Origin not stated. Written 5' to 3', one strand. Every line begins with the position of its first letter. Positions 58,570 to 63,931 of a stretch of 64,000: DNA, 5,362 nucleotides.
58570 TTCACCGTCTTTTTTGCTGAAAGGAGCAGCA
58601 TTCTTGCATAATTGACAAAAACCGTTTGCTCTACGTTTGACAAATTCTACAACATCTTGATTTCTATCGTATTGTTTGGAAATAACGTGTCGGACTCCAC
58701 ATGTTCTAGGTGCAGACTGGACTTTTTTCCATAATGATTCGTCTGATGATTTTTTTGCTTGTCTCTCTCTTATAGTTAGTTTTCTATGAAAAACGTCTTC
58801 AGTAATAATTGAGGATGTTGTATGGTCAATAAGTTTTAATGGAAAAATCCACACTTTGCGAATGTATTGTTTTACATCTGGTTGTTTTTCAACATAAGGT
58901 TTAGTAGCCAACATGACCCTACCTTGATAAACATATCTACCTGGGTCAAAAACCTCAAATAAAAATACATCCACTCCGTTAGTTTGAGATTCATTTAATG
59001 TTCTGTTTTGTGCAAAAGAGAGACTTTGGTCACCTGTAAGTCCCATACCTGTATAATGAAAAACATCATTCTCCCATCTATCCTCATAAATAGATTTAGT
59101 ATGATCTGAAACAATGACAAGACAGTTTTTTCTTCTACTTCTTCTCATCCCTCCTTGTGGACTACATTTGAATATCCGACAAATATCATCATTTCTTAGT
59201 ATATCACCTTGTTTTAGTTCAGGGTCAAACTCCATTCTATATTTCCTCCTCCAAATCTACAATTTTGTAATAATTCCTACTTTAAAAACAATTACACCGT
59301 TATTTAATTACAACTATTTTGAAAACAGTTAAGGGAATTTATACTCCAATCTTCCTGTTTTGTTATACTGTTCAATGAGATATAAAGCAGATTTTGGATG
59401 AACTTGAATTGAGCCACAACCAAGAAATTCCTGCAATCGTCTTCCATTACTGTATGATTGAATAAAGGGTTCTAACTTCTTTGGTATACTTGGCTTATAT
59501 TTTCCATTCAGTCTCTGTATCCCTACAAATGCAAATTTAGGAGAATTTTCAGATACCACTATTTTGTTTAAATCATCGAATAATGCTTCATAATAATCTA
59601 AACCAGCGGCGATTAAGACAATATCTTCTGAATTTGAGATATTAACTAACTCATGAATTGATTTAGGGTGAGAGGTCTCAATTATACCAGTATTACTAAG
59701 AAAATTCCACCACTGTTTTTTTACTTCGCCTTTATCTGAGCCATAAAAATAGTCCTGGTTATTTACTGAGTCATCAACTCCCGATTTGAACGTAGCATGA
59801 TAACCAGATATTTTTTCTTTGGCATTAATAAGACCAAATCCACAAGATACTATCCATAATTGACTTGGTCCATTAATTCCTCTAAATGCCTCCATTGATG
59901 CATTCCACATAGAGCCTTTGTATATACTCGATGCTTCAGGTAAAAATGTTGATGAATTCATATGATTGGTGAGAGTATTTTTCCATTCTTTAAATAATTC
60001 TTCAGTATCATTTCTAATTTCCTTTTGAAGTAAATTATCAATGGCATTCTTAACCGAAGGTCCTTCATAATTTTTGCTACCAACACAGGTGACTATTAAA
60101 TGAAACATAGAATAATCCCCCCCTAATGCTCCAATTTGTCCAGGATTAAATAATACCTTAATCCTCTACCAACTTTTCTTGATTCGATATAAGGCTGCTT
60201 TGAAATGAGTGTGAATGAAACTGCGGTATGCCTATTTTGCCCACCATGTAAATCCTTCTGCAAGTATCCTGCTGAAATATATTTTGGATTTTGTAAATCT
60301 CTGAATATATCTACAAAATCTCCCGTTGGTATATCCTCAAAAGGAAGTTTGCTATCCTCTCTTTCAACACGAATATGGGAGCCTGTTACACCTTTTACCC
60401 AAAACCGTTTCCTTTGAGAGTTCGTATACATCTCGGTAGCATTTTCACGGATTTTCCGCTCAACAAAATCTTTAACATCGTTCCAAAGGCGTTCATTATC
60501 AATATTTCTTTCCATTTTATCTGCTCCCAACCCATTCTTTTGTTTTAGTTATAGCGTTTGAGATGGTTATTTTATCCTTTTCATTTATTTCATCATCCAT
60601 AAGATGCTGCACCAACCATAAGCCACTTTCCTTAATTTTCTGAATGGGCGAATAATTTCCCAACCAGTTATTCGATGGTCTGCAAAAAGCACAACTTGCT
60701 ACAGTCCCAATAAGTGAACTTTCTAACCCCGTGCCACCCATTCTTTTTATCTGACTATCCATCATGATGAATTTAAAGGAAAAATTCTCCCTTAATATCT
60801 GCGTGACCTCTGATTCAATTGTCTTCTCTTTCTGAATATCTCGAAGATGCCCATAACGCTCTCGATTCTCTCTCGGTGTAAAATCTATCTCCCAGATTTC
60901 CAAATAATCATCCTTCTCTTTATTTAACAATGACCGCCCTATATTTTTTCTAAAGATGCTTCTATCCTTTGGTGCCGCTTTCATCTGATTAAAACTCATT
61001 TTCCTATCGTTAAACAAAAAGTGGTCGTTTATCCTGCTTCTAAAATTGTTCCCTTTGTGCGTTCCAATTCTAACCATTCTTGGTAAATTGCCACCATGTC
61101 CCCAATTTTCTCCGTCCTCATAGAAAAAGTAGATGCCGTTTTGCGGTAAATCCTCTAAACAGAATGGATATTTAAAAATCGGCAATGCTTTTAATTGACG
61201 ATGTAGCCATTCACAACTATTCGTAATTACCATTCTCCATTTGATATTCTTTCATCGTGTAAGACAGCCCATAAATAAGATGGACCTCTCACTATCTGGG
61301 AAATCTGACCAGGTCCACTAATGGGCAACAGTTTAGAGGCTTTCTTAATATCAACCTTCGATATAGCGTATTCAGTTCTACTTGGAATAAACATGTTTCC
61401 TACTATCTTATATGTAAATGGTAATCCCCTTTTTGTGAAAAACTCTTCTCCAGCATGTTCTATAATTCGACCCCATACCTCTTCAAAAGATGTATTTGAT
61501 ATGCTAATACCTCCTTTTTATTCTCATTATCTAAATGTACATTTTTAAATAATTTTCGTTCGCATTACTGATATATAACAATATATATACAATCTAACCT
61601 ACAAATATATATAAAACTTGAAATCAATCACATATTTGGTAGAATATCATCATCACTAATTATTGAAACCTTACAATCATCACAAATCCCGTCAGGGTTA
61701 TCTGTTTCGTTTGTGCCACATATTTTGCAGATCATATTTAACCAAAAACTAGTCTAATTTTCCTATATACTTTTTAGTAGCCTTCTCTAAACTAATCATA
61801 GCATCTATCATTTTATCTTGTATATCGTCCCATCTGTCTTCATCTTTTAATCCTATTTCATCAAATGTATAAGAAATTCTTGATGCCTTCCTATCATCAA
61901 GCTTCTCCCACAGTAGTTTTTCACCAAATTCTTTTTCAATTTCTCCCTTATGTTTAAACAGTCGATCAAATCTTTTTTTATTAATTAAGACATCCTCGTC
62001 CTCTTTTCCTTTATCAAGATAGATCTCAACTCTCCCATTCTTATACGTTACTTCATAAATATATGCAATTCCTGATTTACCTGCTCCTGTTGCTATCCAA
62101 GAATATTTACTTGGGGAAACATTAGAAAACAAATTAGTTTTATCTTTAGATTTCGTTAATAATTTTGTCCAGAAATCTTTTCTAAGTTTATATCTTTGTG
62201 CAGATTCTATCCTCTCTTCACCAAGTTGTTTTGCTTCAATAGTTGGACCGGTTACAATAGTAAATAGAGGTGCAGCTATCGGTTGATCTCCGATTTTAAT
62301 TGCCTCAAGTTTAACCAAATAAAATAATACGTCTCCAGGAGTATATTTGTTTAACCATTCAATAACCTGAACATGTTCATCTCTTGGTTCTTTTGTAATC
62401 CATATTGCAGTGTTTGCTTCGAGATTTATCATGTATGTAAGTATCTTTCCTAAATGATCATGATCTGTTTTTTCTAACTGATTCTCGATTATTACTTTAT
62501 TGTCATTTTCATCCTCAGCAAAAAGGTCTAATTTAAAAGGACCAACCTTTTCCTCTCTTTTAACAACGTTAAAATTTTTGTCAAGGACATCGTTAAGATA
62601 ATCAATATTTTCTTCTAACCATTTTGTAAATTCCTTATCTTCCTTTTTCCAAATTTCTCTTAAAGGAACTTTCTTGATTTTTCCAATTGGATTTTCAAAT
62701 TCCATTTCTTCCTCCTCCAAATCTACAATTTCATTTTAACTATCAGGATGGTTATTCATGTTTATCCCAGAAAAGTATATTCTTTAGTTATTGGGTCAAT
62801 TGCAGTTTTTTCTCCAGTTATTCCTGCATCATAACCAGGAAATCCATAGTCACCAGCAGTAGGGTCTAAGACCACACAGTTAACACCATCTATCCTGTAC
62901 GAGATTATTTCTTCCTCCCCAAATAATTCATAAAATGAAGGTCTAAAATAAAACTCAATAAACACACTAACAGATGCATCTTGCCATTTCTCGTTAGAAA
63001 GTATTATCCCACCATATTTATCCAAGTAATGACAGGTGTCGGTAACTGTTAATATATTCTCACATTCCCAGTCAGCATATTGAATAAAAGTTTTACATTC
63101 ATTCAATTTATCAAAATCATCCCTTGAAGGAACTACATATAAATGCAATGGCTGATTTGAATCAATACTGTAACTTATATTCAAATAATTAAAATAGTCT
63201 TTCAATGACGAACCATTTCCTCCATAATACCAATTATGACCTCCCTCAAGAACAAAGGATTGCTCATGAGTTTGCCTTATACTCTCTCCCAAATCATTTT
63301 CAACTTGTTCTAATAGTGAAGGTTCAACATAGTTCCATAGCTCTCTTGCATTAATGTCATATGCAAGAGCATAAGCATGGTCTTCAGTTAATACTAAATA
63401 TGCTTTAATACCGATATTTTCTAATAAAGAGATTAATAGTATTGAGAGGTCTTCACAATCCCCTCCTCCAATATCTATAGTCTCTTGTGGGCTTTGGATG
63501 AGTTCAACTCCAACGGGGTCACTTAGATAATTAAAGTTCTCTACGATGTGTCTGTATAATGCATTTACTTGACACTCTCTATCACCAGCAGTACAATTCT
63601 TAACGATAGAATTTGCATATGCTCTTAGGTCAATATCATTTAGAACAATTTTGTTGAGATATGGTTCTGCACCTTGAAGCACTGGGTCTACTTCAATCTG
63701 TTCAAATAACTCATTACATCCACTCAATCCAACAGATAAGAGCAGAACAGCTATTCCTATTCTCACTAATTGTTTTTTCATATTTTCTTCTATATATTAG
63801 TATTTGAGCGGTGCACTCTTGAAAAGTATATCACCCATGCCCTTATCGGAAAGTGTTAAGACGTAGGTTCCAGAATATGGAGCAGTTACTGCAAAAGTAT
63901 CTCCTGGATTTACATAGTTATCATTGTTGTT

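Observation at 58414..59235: SRA-like + HNH fusion: candidate modification-dependent (type IV) restriction endonuclease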

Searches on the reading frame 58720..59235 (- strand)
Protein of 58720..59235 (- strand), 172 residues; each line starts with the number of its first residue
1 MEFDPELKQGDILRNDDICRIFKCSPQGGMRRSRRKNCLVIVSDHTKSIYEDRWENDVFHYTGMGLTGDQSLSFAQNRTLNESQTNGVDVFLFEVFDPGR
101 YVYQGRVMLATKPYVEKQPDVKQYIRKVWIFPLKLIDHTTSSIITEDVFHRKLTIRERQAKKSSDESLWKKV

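Call 7: search_protein_families(library=pfam, proteins=[window:58720-59235:-], max_evalue=10)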
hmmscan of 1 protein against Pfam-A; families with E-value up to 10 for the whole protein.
seq(172 aa): 0 families

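Call 74: search_protein_representatives(protein=window:58786-59235:-)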
Query: 150 residues. Proteins with E-value up to 0.001 (for the whole library): 1089; up to 1e-10: 653; up to 1e-30: 191. The best 150 are listed.
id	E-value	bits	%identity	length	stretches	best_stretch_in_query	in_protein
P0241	7.1e-70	249.7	47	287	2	2-137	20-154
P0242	7.9e-54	197.6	61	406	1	7-148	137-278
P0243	2.2e-51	189.7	63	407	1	7-146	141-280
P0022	8.0e-50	184.7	58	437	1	6-149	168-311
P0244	1.3e-49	183.9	56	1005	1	2-144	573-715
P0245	2.1e-49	183.3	59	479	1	6-140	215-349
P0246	2.3e-49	183.1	58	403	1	3-149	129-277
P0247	6.8e-48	178.4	62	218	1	3-136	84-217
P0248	4.2e-47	175.8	58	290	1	1-142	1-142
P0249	1.4e-46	174.2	60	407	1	5-137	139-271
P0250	2.1e-46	173.6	57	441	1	3-140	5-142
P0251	2.7e-46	173.2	66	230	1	30-147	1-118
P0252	8.9e-46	171.5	56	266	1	1-136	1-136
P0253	1.2e-45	171.1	58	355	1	6-135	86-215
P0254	1.4e-45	170.9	56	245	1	3-139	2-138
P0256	2.3e-44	166.9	55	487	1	5-148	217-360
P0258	4.7e-44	165.9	53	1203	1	1-141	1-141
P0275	2.5e-41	157.1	57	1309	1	7-144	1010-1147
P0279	1.7e-40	154.4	55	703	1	6-141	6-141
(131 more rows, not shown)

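Call 75: search_protein_families(library=pfam, proteins=[P0242, P0243, P0245, P0256, P0244, P0258, P0275, P0250, P0279], max_evalue=0.001)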
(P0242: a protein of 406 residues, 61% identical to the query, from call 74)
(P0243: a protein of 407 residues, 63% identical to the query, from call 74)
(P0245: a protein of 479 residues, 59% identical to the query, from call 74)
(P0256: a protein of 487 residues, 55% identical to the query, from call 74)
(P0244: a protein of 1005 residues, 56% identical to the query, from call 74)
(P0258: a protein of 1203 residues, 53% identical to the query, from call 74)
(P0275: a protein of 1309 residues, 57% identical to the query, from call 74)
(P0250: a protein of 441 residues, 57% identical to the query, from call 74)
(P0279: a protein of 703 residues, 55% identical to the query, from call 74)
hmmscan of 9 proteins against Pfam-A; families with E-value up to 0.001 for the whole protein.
P0242 (406 aa): 2 families
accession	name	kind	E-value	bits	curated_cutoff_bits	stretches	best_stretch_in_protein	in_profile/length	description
PF01844.29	HNH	-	7.7e-10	39.2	21.4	1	337-386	1-45/47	HNH endonuclease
PF14279.12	HNH_5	-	0.00022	21.5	27.5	1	337-385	1-43/56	HNH endonuclease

P0243 (407 aa): 3 families
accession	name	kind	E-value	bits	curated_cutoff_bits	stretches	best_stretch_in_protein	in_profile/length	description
PF01844.29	HNH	-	1.7e-12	47.7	21.4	1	340-389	1-46/47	HNH endonuclease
PF14279.12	HNH_5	-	0.00024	21.4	27.5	1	340-389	1-45/56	HNH endonuclease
PF13391.12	HNH_2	-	0.00028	21.1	21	1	340-386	1-57/66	HNH endonuclease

P0245 (479 aa): 3 families
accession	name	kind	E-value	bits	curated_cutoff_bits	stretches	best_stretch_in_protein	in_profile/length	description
PF01844.29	HNH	-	3e-11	43.7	21.4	1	416-465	1-45/47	HNH endonuclease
PF14279.12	HNH_5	-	9.4e-06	25.9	27.5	1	416-464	1-43/56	HNH endonuclease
PF23382.1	DUF7097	-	0.00055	20.3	27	1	405-465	68-136/175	Family of unknown function (DUF7097)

P0256 (487 aa): 2 families
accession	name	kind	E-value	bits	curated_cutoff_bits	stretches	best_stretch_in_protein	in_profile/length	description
PF01844.29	HNH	-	1.7e-11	44.5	21.4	1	419-469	1-46/47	HNH endonuclease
PF14279.12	HNH_5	-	4e-06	27.1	27.5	1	419-477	1-54/56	HNH endonuclease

P0244 (1005 aa): 9 families
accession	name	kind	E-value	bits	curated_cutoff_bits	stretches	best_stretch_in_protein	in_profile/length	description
PF07728.20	AAA_5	-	3.3e-17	63.2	22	1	752-904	2-139/139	AAA domain (dynein-related subfamily)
PF01878.24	EVE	-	1.7e-12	48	23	1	424-560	1-144/145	EVE domain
PF00004.35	AAA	-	5.1e-09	37.1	21.2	1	752-908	1-127/131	ATPase family associated with various cellular activities (AAA)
PF14267.11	DUF4357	-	3.4e-08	33.7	38.4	1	352-402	1-50/54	Domain of unknown function (DUF4357)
PF13401.12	AAA_22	-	3e-06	28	27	1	752-840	8-95/130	AAA domain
PF20720.3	nSTAND3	-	3.5e-05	24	27.2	1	738-796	6-61/155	Novel STAND NTPase 3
PF05496.18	RuvB_N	-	0.00011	22.5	27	1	749-775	33-59/159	Holliday junction DNA helicase RuvB P-loop domain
PF13479.12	AAA_24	-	0.00051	20.4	27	0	750-839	3-74/195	AAA domain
PF01695.23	IstB_IS21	-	0.00059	19.8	24.1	0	736-780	77-123/238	IstB-like ATP binding protein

P0258 (1203 aa): 3 families
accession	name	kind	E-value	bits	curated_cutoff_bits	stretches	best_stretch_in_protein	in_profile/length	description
PF07728.20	AAA_5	-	2.1e-15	57.4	22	1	840-1004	1-139/139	AAA domain (dynein-related subfamily)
PF00004.35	AAA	-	1.9e-05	25.6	21.2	1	841-933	1-69/131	ATPase family associated with various cellular activities (AAA)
PF13245.12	AAA_19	-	0.0007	20.2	25.1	0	829-938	2-107/134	AAA domain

P0275 (1309 aa): 6 families
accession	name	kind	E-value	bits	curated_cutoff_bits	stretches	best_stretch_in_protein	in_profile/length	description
PF17726.7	DpnI_C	-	7.9e-26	90.5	23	2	592-657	4-68/70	Dam-replacing HTH domain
PF13646.12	HEAT_2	-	2.2e-16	60.3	27.7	1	369-459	1-87/88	HEAT repeats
PF13513.12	HEAT_EZ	-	2.4e-08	34.7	27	1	384-430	4-55/55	HEAT-like repeat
PF02985.28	HEAT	-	9.1e-08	32.1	23.5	1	405-431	2-28/31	HEAT repeat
PF03130.22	HEAT_PBS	-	1.2e-06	28.8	20.9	1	419-444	1-26/27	PBS lyase HEAT-like repeat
PF25064.1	ARM_TT21_5th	-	0.00023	21.9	27.8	0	242-291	62-111/117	TT21 fifth ARM repeats domain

P0250 (441 aa): 8 families
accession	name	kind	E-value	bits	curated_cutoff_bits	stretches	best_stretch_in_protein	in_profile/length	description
PF07728.20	AAA_5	-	3.4e-10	40.5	22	1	320-428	2-96/139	AAA domain (dynein-related subfamily)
PF20720.3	nSTAND3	-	9.7e-08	32.3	27.2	1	304-359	4-56/155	Novel STAND NTPase 3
PF00004.35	AAA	-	9.1e-07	29.8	21.2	1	320-408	1-68/131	ATPase family associated with various cellular activities (AAA)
PF13401.12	AAA_22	-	3.4e-06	27.8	27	1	320-408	8-95/130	AAA domain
PF13191.12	AAA_16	-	0.00055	20.9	32.6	0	318-346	25-54/167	AAA ATPase domain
PF13245.12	AAA_19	-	0.00057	20.5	25.1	0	314-406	8-99/134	AAA domain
PF01695.23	IstB_IS21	-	0.0006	19.8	24.1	0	316-349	91-124/238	IstB-like ATP binding protein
PF00910.28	RNA_helicase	-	0.00078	20.3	21.5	0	320-345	1-26/105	RNA helicase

P0279 (703 aa): 1 family
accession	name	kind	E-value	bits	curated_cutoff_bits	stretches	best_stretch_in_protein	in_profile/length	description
PF04545.22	Sigma70_r4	-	4.5e-09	36.1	24.1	1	276-323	4-49/50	Sigma-70, region 4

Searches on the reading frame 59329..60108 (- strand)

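Call 3: search_protein_families(library=pfam, proteins=[window:59329-60108:-], max_evalue=0.1)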
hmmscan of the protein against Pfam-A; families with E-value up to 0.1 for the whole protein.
window:59329-60108:- (259 aa): 2 families
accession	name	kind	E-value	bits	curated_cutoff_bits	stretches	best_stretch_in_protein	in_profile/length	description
PF21818.3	DUF6884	-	0.017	15.7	30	0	58-108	16-64/135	Family of unknown function (DUF6884)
PF03883.20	H2O2_YaaD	-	0.092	12.7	29.6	0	36-122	61-144/236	Peroxide stress protein YaaA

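Call 4: search_protein_families(library=ncbifam, proteins=[window:59329-60108:-], max_evalue=0.1)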
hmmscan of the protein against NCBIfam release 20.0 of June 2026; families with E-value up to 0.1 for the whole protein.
window:59329-60108:- (259 aa): 0 families

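Call 6: search_protein_families(library=padloc, proteins=[window:59329-60108:-], max_evalue=0.1)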
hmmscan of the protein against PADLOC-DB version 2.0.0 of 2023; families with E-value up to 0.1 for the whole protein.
window:59329-60108:- (259 aa): 7 families
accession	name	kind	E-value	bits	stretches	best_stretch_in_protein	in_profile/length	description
PDLC02818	DpdC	-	3.3e-36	123.2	1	2-250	4-236/319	DpdC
PDLC02817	DpdC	-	9e-18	62.6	1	3-187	5-167/299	DpdC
PDLC02820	DpdC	-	2.1e-17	61.6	1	3-156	5-150/165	DpdC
PDLC02815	DpdC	-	2e-14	51.7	1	5-189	10-172/312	DpdC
PDLC02816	DpdC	-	2e-11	41.8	1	3-190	5-171/313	DpdC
PDLC02813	DpdC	-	4.6e-07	27.5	1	2-195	4-169/310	DpdC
PDLC04712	PDC-M57A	-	4.7e-05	21.8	1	58-183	19-116/138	-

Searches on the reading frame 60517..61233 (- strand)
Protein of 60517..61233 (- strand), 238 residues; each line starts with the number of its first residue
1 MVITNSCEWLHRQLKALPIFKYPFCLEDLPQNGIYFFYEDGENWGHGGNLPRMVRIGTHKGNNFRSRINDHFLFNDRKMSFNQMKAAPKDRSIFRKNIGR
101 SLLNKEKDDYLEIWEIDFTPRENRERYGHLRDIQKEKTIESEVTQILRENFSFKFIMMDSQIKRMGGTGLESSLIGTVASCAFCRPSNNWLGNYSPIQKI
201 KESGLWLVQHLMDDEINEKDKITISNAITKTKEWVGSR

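Call 3: search_protein_families(library=pfam, proteins=[window:60517-61233:-], max_evalue=0.1)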
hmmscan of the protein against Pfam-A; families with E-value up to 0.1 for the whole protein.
window:60517-61233:- (238 aa): 0 families

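Call 4: search_protein_families(library=ncbifam, proteins=[window:60517-61233:-], max_evalue=0.1)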
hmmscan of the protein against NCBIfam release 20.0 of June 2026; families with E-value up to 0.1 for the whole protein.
window:60517-61233:- (238 aa): 0 families

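Call 6: search_protein_families(library=padloc, proteins=[window:60517-61233:-], max_evalue=0.1)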
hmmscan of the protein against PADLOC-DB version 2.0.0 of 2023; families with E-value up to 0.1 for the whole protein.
window:60517-61233:- (238 aa): 2 families
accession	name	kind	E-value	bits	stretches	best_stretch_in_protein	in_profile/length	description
PDLC04713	PDC-M57B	-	5.8e-64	213.6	1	4-227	2-208/211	-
PDLC04714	PDC-M57B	-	5.3e-19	66.8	1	27-211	34-215/238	-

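Call 55: find_related_loci(query=window:60517-61233:-, collection=metagenome_contigs, flank=5000)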
Query window:60517-61233:- (238 aa) in metagenome_contigs; peptide patterns used: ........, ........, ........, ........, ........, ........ (x = any residue, [..] = any of these).
144 stretches matched a pattern; 5 encode a relative of the query (tblastn E <= 1e-3); 5 distinct loci.
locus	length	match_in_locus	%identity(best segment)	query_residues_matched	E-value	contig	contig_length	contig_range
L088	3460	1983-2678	66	3-234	7e-108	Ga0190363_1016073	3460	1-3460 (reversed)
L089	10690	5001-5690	53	2-233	1e-83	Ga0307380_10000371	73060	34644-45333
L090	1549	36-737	55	3-235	2e-87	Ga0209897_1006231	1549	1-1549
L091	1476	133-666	37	3-206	1e-33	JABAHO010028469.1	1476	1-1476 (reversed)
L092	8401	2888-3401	29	7-206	2e-22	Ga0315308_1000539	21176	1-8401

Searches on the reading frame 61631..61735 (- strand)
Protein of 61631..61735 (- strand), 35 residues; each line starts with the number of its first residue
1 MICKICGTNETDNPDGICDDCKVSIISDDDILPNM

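Call 64: search_protein_families(library=pfam, proteins=[window:61631-61735:-], max_evalue=1)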
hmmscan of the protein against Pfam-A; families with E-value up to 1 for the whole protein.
seq(35 aa): 2 families
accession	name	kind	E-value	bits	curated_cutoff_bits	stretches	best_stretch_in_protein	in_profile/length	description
PF18912.6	DZR_2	-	0.019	15.2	27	1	3-25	10-31/56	Double zinc ribbon domain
PF13248.11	Zn_ribbon_3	-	0.073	13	27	0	3-9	5-11/26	zinc-ribbon domain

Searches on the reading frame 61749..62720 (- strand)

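Call 3: search_protein_families(library=pfam, proteins=[window:61749-62720:-], max_evalue=0.1)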
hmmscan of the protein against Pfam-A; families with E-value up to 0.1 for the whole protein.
window:61749-62720:- (323 aa): 2 families
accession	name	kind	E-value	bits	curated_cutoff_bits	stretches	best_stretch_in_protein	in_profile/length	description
PF14088.11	DUF4268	-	1.3e-32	113.1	27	1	179-319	1-140/140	Domain of unknown function (DUF4268)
PF01939.22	NucS_C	-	0.0027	18.1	24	1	43-98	13-68/124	Endonuclease NucS C-terminal domain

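Call 4: search_protein_families(library=ncbifam, proteins=[window:61749-62720:-], max_evalue=0.1)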
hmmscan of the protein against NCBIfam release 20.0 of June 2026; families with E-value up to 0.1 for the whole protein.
window:61749-62720:- (323 aa): 2 families
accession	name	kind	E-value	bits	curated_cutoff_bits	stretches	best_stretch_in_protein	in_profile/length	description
NF003270.0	PRK04247.1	equivalog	5.8e-05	22.3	216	1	43-103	141-201/250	endonuclease NucS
TIGR03267.1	methan_mark_2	hypoth_equivalog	0.063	12.3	365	0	102-142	237-276/323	methanogenesis marker 2 protein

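Call 6: search_protein_families(library=padloc, proteins=[window:61749-62720:-], max_evalue=0.1)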
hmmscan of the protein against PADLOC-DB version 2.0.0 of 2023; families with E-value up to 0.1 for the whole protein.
window:61749-62720:- (323 aa): 4 families
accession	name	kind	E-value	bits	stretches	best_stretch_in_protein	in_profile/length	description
PDLC04914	PDC-S11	-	2.5e-118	392.9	1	10-322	3-311/314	-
PDLC04911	PDC-S11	-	5.9e-92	306.3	1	10-320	3-313/318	-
PDLC04912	PDC-S11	-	8.8e-84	279.4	1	11-319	4-310/313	-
PDLC04913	PDC-S11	-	2.9e-37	126.6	2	169-322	218-367/375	-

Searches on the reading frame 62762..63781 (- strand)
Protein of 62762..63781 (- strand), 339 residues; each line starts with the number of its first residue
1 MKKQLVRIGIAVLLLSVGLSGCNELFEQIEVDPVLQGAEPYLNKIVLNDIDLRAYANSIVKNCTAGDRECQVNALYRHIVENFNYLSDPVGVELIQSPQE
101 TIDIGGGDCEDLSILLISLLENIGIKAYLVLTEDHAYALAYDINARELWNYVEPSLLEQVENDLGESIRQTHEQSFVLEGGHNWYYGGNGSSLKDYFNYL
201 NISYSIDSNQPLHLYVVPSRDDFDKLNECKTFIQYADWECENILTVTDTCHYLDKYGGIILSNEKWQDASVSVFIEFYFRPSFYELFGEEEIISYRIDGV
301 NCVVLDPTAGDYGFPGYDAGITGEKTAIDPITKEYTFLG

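Call 35: search_protein_families(library=padloc, proteins=[window:62762-63781:-], max_evalue=0.001)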
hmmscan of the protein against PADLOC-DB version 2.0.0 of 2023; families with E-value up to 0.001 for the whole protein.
window:62762-63781:- (339 aa): 0 families

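Call 64: search_protein_families(library=pfam, proteins=[window:62762-63781:-], max_evalue=1)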
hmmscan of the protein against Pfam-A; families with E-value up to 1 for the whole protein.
window:62762-63781:- (339 aa): 4 families
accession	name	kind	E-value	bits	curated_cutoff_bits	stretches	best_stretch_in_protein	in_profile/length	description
PF01841.26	Transglut_core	-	3.6e-07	30.9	23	1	54-132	2-77/108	Transglutaminase-like superfamily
PF24656.1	CEPT76_peptidase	-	8.2e-05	23.2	27.8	1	96-137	4-45/121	CEP76 peptidase-like domain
PF04473.18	DUF553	-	0.0032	17.4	20.5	1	87-132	46-88/140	Transglutaminase-like domain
PF13539.11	Peptidase_M15_4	-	0.19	12.8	25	1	135-196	9-65/70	D-alanyl-D-alanine carboxypeptidase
